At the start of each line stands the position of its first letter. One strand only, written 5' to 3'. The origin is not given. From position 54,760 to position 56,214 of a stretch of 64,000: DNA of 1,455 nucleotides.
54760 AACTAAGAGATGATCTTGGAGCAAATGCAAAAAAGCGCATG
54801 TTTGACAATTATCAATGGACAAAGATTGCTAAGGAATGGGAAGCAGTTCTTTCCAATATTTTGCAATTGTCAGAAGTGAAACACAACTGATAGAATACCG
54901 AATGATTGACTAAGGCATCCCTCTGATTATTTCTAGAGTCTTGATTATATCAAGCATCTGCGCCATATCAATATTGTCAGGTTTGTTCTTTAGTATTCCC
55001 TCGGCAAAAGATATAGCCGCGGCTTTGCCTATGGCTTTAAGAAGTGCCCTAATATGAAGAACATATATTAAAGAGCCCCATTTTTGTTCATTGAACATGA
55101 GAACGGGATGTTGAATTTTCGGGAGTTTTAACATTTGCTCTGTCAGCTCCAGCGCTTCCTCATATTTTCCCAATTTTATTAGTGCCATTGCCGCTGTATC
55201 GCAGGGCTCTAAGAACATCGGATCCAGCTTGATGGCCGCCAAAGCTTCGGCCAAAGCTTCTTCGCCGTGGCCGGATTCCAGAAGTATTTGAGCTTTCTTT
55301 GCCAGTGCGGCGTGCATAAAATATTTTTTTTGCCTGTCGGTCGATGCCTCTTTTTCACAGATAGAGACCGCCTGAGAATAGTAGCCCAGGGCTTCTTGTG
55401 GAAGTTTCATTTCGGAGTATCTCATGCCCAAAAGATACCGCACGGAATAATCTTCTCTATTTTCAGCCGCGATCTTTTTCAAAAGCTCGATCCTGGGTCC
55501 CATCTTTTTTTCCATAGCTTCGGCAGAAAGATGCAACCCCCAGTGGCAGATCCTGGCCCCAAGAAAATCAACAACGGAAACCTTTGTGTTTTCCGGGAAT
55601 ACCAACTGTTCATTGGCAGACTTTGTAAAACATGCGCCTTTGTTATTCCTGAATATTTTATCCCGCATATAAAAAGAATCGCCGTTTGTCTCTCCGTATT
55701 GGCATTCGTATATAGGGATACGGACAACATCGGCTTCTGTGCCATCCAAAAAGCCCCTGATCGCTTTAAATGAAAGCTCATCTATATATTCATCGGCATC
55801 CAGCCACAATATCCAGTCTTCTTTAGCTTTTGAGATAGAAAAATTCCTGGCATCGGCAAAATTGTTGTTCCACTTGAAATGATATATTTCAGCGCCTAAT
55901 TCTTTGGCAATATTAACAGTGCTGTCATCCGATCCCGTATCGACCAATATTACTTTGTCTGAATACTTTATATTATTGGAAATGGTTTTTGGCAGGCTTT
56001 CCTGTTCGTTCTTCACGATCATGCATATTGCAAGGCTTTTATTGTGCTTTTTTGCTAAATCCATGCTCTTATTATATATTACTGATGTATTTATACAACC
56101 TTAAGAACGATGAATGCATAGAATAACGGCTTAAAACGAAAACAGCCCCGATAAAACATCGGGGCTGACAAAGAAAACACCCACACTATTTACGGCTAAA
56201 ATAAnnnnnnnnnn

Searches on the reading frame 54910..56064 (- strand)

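Call 13: search_protein_families(library=pfam, proteins=[window:54910-56064:-], max_evalue=0.001)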
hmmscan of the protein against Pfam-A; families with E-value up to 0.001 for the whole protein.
window:54910-56064:- (384 aa): 8 families
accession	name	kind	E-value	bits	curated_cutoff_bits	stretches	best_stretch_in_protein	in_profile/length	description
PF00535.33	Glycos_transf_2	-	1.7e-21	77.3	23.3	1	13-130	2-127/168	Glycosyl transferase family 2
PF07719.23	TPR_2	-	4.1e-11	42.5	27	0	290-314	6-30/34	Tetratricopeptide repeat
PF13704.12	Glyco_tranf_2_4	-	4.5e-06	27.5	27.5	1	18-95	1-85/98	Glycosyl transferase family 2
PF10111.15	Glyco_tranf_2_2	-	8.6e-06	25.9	27.3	1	10-101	1-101/276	Glycosyltransferase like family 2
PF13428.12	TPR_14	-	1.6e-05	25.6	23.5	0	290-314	6-30/44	Tetratricopeptide repeat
PF13181.12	TPR_8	-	1.8e-05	25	25.7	0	290-311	6-27/34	Tetratricopeptide repeat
PF00515.34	TPR_1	-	2.4e-05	24.4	27.8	0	292-314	8-30/34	Tetratricopeptide repeat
PF13374.12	TPR_10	-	0.00014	22.2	27.5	0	212-238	8-34/42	Tetratricopeptide repeat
